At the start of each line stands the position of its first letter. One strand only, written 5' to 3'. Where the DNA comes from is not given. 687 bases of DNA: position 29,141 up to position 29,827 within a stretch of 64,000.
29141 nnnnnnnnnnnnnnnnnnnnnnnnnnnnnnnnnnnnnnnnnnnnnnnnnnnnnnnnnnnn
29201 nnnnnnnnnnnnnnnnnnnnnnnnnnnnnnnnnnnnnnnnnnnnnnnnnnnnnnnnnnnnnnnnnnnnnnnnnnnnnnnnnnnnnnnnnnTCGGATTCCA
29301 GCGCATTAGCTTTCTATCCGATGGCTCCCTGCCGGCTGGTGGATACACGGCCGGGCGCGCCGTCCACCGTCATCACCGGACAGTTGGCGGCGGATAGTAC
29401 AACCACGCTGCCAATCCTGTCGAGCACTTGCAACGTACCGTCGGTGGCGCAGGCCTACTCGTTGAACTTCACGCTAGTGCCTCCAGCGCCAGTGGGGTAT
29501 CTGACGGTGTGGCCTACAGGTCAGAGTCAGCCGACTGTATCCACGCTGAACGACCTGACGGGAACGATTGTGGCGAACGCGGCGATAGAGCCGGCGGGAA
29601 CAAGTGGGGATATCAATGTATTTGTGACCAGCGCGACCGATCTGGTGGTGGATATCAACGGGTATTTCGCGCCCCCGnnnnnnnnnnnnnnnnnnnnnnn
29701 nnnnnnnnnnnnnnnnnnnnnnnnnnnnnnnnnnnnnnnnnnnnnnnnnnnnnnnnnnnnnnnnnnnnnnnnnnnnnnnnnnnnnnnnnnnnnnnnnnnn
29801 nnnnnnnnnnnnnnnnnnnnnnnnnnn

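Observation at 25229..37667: Three adjacent giant secreted proteins carry different beta-propeller heads on one shared ~1.71-kb 3' cassette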

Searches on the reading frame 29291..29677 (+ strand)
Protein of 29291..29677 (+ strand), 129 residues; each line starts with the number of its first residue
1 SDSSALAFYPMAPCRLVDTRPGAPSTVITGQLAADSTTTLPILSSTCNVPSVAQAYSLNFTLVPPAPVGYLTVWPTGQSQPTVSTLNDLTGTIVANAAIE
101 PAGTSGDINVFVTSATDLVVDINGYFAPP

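Call 48: search_protein_representatives(protein=window:29291-29677:+)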
Query: 129 residues. Proteins with E-value up to 0.001 (for the whole library): 24259; up to 1e-10: 13560; up to 1e-30: 3132. The best 150 are listed.
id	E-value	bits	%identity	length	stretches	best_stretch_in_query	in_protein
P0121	1.4e-120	412.8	62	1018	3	3-129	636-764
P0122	2.7e-118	405.4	57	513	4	4-129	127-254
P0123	3.5e-118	405.0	62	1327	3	4-127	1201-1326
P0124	1.8e-117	402.7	60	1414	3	4-129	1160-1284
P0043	1.9e-115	396.2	59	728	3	2-128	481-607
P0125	7.2e-115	394.3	60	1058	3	3-128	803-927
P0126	7.5e-115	394.2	60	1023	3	4-129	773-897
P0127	3.3e-114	392.2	55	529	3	4-129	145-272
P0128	1.5e-113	390.0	57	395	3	5-129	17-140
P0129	2.0e-113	389.6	60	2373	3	3-129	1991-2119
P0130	9.5e-113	387.4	57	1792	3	4-127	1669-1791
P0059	2.9e-112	385.9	58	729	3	3-129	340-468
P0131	3.0e-112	385.8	57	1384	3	3-128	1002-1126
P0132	3.2e-112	385.7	59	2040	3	4-129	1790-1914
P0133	5.9e-112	384.9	59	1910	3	3-128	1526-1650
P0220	2.9e-102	353.6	57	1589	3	2-128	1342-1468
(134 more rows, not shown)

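Call 51: predict_structure(alignment_id=A2)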
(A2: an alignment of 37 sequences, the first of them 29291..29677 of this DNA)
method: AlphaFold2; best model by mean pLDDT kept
length: 129 residues; sequences in the alignment: 37
mean_pLDDT: 93.2   pTM: 0.85
mean pLDDT of the five models: 93.2, 92.1, 90.6, 89.1, 87.0
residues with pLDDT >= 90: 109; 70-90: 17; 50-70: 3; < 50: 0
segments of 3 or more residues with pLDDT < 50: none
pLDDT, mean of each block of 10 residues (from residue 1): 84 95 82 95 95 98 91 97 90 95 97 95 97
secondary structure, 60 per line:
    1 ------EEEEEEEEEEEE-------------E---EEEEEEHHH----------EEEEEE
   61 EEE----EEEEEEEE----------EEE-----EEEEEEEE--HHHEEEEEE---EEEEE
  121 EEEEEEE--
elements in order: E7-18 E36-41 E55-63 E68-75 E86-88 E94-101 E107-112 E116-127

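Call 53: fold_search(model_id=the predicted structure, library=pdb)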
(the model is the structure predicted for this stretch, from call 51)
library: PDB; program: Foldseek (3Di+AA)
matches with E <= 10: 1638; with E <= 0.001: 0
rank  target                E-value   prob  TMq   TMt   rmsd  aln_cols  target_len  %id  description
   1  8ond_A                2.7e-03  1.00  0.61  0.26   4.0       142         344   10  Structure of the C-terminal domains of the Bdellovibrio bacteriovorus Bd2133 fibre (released 2023-10-25)
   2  8ok3                  3.0e-03  1.00  0.60  0.64   3.7       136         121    8  Structure of the C-terminal domain of the Bdellovibrio bacteriovorus Bd2133 fibre (released 2023-10-25)
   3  4y6t_C                3.7e-03  0.99  0.44  0.40   8.0       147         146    8  Structure of Tobacco streak virus coat protein dimer at 2.4 Angstroms resolution (released 2016-01-20)
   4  4y6t_A                3.9e-03  1.00  0.49  0.45   5.9       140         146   10  Structure of Tobacco streak virus coat protein dimer at 2.4 Angstroms resolution (released 2016-01-20)
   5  8ond_B                4.3e-03  1.00  0.60  0.26   3.9       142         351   10  Structure of the C-terminal domains of the Bdellovibrio bacteriovorus Bd2133 fibre (released 2023-10-25)
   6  4y6t_F                4.6e-03  1.00  0.49  0.46   5.9       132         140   11  Structure of Tobacco streak virus coat protein dimer at 2.4 Angstroms resolution (released 2016-01-20)
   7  6zzw_B                4.6e-03  0.96  0.37  0.36   8.3       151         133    5  Structure of the N terminal domain of Bc2L-C lectin (1-131) in complex with Globo H (H-type 3) and CAS No 912569-62-1 (released 2021-04-07)
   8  4y6x_C                5.1e-03  0.99  0.46  0.42   7.2       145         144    9  Structure of Tobacco streak virus coat protein at 2.1 Angstroms resolution (C2 crystal form) (released 2016-01-20)
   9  4y6t_D                8.7e-03  0.99  0.45  0.41   6.1       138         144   11  Structure of Tobacco streak virus coat protein dimer at 2.4 Angstroms resolution (released 2016-01-20)
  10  4d0q                  8.7e-03  0.96  0.34  0.28   6.4       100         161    9  Hyaluronan Binding Module of the Streptococcal Pneumoniae Hyaluronate Lyase (released 2014-08-06)
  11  7dou_4                9.2e-03  0.99  0.45  0.46   5.6       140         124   11  Trimeric cement protein structure of Helicobacter pylori bacteriophage KHP40 (released 2021-10-27)
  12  4y6t_B                9.7e-03  0.98  0.44  0.41   6.2       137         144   11  Structure of Tobacco streak virus coat protein dimer at 2.4 Angstroms resolution (released 2016-01-20)
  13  8pdz_A                1.0e-02  0.94  0.34  0.37   8.8       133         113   10  Recombinant Ena3A L-Type endospore appendages (released 2023-11-08)
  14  4y6t_E                1.1e-02  0.97  0.44  0.40   7.8       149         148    9  Structure of Tobacco streak virus coat protein dimer at 2.4 Angstroms resolution (released 2016-01-20)
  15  6zzw_A                1.1e-02  0.89  0.35  0.34   8.3       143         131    6  Structure of the N terminal domain of Bc2L-C lectin (1-131) in complex with Globo H (H-type 3) and CAS No 912569-62-1 (released 2021-04-07)
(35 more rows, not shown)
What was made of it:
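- Fold matches are weak, with PDB E-values near 3e-3 (call 53).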

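Call 64: fold_search(model_id=the predicted structure, library=viral)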
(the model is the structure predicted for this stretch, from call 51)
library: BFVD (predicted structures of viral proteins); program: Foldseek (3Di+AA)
matches with E <= 10: 1727; with E <= 0.001: 7
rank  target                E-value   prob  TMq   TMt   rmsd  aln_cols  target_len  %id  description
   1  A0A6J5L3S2            2.3e-05  1.00  0.61  0.34   6.2       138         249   21  Uncharacterized protein [uncultured Caudovirales phage]
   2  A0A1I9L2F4            5.8e-05  1.00  0.62  0.27   3.6       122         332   17  DUF2793 domain-containing protein [Xanthomonas phage XAJ2]
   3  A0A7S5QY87            1.1e-04  1.00  0.59  0.52   5.1       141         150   16  (no name in the UniProt tables at hand)
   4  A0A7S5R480            3.4e-04  1.00  0.65  0.34   4.5       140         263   13  (no name in the UniProt tables at hand)
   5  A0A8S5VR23            5.2e-04  1.00  0.47  0.45   6.3       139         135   19  (no name in the UniProt tables at hand)
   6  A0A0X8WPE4            8.9e-04  1.00  0.55  0.15   4.2       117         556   12  (no name in the UniProt tables at hand)
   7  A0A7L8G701            8.9e-04  1.00  0.55  0.16   4.9       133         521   15  Tail fiber protein [Rhizobium phage Palo]
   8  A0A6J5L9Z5            1.2e-03  1.00  0.50  0.55   4.8       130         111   14  Uncharacterized protein [uncultured Caudovirales phage]
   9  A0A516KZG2            1.4e-03  1.00  0.69  0.28   3.3       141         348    9  (no name in the UniProt tables at hand)
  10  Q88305                2.6e-03  1.00  0.49  0.42   5.9       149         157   14  Coat protein [Satellite St. Augustine decline virus]
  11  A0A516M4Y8            2.6e-03  0.99  0.38  0.39   6.4       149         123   14  (no name in the UniProt tables at hand)
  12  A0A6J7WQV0            2.6e-03  0.98  0.34  0.38   8.7       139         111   14  Uncharacterized protein [uncultured Caudovirales phage]
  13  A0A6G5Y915            2.8e-03  0.99  0.44  0.11   6.6       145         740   12  (no name in the UniProt tables at hand)
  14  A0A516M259            2.9e-03  0.97  0.35  0.36   9.5       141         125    9  (no name in the UniProt tables at hand)
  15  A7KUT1                3.4e-03  1.00  0.45  0.46   5.8       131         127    9  (no name in the UniProt tables at hand)
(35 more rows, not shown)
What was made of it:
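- On C1q/TNF-like trimeric jelly-roll superfamily: PDB E-values are about 3e-3 (calls 53, 64).
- Closest known: Trimeric beta-sandwich, TNF-like or C1q-like tips: Bdellovibrio MAT fibre Bd2133. Same: These are the best fold matches to one repeat, at TM 0.55-0.69 (calls 53, 64).
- The fold resembles adhesive fibre tips, fucose lectins and CBM6/CBM35 (calls 53, 64). Its fold is that of binding or trimerisation domains (calls 53, 64).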

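Call 74: search_protein_families(library=pfam, proteins=[window:29291-29677:+], max_evalue=10)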
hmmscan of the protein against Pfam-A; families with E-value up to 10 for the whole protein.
window:29291-29677:+ (129 aa): 0 families

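Call 75: search_solved_structures(query=A2, max_evalue=10)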
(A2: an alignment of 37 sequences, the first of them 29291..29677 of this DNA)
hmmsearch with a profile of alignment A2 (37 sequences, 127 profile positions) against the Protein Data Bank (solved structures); distinct sequences matched with E-value up to 10: 2.
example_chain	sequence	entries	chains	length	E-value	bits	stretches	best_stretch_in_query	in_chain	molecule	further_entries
6u0a_A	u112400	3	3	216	0.98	12.8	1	43-80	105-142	Angiopoietin-related protein 4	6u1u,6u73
6eub_A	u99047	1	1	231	1.1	12.6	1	44-80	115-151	Angiopoietin-related protein 4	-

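Call 87: find_encoding_contigs(protein=P0220, flank=10000, max_places=1)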
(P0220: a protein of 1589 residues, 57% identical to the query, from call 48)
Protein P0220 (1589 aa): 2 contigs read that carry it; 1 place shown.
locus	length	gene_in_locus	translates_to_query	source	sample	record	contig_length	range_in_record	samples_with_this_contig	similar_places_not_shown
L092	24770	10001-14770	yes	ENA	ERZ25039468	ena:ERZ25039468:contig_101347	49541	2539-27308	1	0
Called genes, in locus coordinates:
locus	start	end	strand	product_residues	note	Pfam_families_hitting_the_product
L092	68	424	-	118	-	-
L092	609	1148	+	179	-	-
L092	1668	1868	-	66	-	-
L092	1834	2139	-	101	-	PF00534:Glycos_transf_1, PF13692:Glyco_trans_1_4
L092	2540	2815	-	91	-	PF13579:Glyco_trans_4_4 (weak)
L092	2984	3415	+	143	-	PF13522:GATase_6, PF13537:GATase_7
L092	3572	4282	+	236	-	PF00733:Asn_synthase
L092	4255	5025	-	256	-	-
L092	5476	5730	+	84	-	-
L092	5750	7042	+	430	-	-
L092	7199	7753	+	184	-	PF06325:PrmA, PF08003:Methyltransf_9, PF13489:Methyltransf_23, PF13847:Methyltransf_31, PF13649:Methyltransf_25, PF08241:Methyltransf_11, PF08242:Methyltransf_12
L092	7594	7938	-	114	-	-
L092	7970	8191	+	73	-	PF01370:Epimerase (weak)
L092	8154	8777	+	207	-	PF01370:Epimerase, PF02719:Polysacc_synt_2 (faint), PF04321:RmlD_sub_bind, PF07993:NAD_binding_4, PF16363:GDP_Man_Dehyd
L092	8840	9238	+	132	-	-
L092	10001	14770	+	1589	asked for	PF25778:DUF7948, PF06739:SBBP (weak), PF15902:Sortilin-Vps10 (faint)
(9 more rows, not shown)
